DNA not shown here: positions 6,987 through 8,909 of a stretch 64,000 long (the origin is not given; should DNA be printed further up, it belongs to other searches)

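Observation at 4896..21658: Three ~1150-1260 aa paralogous surface proteins sharing an unrecognised C-terminal module; segmental duplication with D-aminoacylase genes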

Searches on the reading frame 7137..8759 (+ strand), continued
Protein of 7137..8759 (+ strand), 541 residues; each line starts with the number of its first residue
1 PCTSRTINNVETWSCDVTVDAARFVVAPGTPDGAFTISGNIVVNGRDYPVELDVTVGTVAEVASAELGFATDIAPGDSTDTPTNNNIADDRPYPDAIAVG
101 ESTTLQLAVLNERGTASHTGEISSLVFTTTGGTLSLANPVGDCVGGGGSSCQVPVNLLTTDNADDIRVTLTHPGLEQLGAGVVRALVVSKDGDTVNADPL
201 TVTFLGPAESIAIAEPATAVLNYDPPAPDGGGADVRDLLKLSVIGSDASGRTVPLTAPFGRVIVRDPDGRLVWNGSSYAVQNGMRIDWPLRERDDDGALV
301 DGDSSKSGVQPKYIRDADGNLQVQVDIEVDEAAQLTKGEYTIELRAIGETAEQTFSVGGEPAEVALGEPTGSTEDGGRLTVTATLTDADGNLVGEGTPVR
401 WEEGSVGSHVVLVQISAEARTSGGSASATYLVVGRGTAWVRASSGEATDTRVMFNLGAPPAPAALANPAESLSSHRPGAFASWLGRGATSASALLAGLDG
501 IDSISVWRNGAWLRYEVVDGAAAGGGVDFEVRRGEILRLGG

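Call 87: search_dna_similar(query=window:7137-8759:+, collection=plasmids, mode=protein, max_evalue=0.001, max_rows=10)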
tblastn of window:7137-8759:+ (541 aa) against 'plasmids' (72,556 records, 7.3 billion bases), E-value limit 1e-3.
No match.

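Call 94: search_protein_families(library=ncbifam, proteins=[L013:17527-19476:+, L013:19589-21460:+, L025:14099-14701:+], max_evalue=1)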
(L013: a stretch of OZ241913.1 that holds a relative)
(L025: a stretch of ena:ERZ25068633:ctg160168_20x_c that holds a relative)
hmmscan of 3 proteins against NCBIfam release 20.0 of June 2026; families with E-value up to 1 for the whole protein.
L013:17527-19476:+ (649 aa): 0 families

L013:19589-21460:+ (623 aa): 0 families

L025:14099-14701:+ (200 aa): 8 families
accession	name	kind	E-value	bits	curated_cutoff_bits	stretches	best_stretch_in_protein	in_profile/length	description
NF033510.3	Ca_tandemer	repeat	1.6e-06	28.4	50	1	34-77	29-71/96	Ca2+-stabilized repeat-containing adhesin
NF058571.1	GVDTG_CTERM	domain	0.0066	16.7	29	1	161-197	7-42/44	GVDTG sorting domain-containing protein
NF058648.1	ECF_sub_HI1622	equivalog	0.0074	16.3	100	1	42-119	36-101/180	NikL family nickel/cobalt ECF transporter subunit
NF010079.0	PRK13564.1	equivalog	0.0092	14.8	471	1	73-138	59-124/521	anthranilate synthase component 1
TIGR01965.1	VCBS_repeat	domain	0.026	14.7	15.5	1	48-90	15-56/99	VCBS domain-containing protein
NF002798.1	PRK02939.1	equivalog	0.037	13.8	263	1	53-89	147-183/236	YnfC family lipoprotein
NF038353.1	FxLYD_dom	domain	0.047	13.6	23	1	49-71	24-51/71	FxLYD domain-containing protein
NF003232.0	PRK04195.2-2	equivalog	0.23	10.3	701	1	14-53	15-54/480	replication factor C large subunit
